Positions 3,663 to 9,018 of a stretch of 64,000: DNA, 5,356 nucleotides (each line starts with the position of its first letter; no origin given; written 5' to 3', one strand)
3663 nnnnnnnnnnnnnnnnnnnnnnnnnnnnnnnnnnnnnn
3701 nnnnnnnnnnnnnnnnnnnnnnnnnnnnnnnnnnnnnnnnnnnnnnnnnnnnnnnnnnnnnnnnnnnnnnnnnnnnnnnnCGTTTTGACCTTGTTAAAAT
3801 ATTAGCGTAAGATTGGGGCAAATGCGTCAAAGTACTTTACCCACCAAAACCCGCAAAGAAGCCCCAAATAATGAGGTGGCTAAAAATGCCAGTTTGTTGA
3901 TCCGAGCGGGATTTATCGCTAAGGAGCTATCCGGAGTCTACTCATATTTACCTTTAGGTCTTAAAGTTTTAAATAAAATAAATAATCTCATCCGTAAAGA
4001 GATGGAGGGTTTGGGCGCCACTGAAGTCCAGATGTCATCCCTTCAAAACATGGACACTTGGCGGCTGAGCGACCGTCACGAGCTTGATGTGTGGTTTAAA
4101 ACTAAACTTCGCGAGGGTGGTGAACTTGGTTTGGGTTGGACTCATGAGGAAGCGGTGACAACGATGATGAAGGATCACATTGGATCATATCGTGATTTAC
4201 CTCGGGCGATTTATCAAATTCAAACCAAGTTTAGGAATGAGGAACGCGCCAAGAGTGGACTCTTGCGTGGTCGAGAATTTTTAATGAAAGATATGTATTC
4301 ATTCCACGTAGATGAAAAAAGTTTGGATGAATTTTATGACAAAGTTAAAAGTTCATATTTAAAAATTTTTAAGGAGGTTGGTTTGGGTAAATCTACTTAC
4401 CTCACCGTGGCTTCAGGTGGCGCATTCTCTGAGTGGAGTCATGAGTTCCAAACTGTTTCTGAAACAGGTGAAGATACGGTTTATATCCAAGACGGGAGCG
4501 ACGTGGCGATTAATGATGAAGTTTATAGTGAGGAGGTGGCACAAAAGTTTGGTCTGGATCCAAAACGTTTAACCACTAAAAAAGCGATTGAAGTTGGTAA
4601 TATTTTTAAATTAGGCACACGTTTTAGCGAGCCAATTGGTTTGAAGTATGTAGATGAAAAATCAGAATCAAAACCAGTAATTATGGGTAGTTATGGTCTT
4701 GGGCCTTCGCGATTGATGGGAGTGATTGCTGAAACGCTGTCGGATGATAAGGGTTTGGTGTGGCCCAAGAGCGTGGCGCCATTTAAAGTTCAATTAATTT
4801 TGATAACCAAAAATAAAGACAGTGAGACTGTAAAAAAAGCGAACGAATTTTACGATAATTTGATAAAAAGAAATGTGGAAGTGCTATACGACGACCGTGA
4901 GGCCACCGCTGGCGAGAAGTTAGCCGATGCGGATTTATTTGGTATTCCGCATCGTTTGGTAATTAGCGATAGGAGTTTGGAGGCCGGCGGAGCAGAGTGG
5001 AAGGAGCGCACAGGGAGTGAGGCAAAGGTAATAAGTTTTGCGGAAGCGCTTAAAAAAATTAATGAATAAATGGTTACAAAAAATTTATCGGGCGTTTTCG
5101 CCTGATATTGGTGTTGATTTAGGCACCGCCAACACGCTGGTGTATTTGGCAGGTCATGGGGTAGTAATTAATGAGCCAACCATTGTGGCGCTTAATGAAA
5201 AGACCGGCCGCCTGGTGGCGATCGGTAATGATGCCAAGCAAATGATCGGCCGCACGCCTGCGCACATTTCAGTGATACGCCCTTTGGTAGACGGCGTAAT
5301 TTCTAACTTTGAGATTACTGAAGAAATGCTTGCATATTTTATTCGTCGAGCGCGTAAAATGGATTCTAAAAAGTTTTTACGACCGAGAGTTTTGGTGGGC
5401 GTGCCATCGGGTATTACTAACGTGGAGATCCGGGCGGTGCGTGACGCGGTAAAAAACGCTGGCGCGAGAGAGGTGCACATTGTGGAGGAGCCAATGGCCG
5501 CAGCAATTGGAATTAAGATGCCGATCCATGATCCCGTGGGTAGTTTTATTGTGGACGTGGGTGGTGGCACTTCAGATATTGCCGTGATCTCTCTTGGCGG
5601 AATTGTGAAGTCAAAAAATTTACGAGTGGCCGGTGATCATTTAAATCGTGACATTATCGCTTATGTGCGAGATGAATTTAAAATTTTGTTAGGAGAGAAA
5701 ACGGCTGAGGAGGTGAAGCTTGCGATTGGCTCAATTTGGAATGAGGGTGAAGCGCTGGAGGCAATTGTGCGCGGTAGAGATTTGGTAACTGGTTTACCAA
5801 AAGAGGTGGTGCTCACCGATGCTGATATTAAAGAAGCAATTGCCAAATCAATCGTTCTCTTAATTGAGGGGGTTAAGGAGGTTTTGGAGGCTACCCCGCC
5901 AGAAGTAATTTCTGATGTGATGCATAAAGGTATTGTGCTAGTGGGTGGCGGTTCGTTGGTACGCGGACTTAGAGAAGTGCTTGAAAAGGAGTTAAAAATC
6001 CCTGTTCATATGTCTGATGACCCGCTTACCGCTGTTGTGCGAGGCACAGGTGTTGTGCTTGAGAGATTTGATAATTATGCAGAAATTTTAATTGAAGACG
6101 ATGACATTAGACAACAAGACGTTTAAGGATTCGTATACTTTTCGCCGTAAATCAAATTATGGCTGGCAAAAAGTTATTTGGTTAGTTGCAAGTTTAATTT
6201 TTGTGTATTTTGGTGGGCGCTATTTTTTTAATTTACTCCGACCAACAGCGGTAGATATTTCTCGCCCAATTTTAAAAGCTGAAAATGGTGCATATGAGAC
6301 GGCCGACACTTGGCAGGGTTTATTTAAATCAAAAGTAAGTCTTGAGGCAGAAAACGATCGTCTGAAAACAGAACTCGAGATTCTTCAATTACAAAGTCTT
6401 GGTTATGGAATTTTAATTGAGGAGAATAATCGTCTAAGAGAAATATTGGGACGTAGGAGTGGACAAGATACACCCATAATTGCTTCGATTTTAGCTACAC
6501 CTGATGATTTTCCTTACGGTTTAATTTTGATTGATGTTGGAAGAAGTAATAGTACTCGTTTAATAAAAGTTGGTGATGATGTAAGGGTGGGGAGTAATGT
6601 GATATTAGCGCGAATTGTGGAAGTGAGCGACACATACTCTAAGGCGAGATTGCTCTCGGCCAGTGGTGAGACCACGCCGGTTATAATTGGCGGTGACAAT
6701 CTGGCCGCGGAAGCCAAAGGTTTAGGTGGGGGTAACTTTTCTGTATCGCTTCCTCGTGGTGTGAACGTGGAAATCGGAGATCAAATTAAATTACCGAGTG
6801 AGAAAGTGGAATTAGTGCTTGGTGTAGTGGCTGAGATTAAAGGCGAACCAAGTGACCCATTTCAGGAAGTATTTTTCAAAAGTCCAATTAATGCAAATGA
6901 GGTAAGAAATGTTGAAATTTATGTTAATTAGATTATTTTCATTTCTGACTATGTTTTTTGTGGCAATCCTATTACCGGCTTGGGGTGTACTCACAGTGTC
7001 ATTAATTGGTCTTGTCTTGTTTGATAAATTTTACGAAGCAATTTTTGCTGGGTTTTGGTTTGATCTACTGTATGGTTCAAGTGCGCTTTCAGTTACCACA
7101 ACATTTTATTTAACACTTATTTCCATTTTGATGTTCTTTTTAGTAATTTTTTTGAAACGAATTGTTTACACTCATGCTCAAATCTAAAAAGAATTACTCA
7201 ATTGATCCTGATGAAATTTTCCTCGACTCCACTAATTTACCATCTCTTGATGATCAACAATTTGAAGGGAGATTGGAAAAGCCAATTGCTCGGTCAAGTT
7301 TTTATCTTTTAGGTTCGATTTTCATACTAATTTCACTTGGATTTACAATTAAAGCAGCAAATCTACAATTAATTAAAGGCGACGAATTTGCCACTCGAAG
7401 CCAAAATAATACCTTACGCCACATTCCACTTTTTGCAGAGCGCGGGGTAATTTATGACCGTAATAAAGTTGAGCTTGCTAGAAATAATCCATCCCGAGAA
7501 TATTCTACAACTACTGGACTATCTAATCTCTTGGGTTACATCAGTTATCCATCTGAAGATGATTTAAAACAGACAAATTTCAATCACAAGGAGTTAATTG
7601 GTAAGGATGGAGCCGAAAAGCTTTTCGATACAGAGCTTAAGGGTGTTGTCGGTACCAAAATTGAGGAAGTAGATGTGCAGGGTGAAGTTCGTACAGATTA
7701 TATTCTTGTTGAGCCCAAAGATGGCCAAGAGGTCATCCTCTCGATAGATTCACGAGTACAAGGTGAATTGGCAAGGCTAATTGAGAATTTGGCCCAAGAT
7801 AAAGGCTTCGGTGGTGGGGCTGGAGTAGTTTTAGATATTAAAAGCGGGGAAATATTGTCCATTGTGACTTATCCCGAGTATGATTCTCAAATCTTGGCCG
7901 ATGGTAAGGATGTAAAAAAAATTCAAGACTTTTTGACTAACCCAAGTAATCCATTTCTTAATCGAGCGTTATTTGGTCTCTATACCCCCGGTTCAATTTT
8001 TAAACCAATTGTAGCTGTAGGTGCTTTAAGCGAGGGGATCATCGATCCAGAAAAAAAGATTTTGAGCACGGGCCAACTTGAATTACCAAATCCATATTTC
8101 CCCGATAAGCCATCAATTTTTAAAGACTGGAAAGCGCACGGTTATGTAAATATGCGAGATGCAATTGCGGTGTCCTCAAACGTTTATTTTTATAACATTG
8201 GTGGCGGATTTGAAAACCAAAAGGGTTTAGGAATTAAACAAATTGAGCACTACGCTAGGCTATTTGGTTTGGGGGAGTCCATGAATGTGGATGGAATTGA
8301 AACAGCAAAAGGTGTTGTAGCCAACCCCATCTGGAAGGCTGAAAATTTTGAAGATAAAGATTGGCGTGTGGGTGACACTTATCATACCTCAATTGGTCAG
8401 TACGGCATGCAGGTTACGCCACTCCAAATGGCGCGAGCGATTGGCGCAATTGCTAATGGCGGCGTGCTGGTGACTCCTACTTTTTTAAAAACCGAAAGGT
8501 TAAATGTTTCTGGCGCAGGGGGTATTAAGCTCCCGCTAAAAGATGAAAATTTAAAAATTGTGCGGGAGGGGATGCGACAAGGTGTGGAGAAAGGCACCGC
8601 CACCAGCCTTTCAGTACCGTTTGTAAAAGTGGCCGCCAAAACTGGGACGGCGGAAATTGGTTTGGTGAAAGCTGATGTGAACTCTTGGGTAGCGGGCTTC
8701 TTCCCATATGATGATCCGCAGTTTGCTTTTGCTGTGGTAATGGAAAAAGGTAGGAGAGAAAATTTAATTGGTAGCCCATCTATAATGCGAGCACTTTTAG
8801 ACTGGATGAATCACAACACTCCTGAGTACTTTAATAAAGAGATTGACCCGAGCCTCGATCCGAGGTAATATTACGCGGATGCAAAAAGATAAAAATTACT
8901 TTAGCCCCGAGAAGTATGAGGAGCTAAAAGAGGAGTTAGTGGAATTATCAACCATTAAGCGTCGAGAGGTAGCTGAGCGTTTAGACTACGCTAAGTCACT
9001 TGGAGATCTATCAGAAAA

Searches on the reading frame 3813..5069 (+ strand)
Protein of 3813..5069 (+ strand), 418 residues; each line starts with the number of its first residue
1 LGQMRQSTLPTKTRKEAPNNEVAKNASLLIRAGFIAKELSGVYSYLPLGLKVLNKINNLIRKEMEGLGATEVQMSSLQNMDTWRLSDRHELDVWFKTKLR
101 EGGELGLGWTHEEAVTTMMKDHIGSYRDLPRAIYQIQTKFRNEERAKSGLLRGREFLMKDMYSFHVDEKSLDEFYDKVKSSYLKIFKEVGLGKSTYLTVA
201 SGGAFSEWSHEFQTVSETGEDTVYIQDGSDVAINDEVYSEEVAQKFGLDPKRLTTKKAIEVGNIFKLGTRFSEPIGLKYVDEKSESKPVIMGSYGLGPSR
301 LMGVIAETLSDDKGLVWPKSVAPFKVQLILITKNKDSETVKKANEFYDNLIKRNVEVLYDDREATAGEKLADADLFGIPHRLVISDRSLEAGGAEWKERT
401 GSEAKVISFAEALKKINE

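Call 90: search_protein_families(library=pfam, proteins=[window:3813-5069:+], max_evalue=0.001)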
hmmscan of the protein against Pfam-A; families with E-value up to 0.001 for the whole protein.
window:3813-5069:+ (418 aa): 2 families
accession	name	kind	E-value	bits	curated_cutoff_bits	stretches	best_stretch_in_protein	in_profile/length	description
PF00587.30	tRNA-synt_2b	-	3.2e-31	109.2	29.3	1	95-307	1-177/179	tRNA synthetase class II core domain (G, H, P, S and T)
PF03129.25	HGTP_anticodon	-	8e-15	55.2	21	1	327-418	3-93/94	Anticodon binding domain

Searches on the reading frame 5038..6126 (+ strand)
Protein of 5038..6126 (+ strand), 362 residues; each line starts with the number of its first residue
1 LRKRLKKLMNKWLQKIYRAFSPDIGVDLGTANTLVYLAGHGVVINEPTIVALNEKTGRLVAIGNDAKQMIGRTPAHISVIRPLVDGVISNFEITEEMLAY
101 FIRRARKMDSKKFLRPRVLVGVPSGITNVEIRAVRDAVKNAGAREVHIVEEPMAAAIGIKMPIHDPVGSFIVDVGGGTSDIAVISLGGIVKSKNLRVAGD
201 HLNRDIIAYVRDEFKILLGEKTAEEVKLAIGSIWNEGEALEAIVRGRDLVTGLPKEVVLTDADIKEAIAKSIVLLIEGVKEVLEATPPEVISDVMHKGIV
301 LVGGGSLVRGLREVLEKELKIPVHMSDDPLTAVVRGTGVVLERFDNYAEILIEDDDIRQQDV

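Call 90: search_protein_families(library=pfam, proteins=[window:5038-6126:+], max_evalue=0.001)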
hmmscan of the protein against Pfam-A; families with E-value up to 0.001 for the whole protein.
window:5038-6126:+ (362 aa): 4 families
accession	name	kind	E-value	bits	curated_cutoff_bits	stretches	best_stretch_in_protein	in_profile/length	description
PF06723.19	MreB_Mbl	-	2.1e-130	434.8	27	1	22-347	2-325/327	MreB/Mbl protein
PF14450.12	FtsA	-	5.1e-11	43.5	31.8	1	171-327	2-111/127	Cell division protein FtsA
PF00012.26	HSP70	-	4.6e-09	35.5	20.6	1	96-337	116-368/599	Hsp70 protein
PF00022.25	Actin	-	1.7e-08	33.9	27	0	47-213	31-190/410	Actin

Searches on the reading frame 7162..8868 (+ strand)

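Call 90: search_protein_families(library=pfam, proteins=[window:7162-8868:+], max_evalue=0.001)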
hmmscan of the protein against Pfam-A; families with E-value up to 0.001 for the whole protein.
window:7162-8868:+ (568 aa): 2 families
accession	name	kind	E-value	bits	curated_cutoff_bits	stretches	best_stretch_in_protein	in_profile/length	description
PF00905.27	Transpeptidase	-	1.1e-53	182.9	22.1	1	219-545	1-297/299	Penicillin binding protein transpeptidase domain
PF03717.20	PBP_dimer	-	8.4e-13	49.6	24.4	1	110-177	106-176/180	Penicillin-binding Protein dimerisation domain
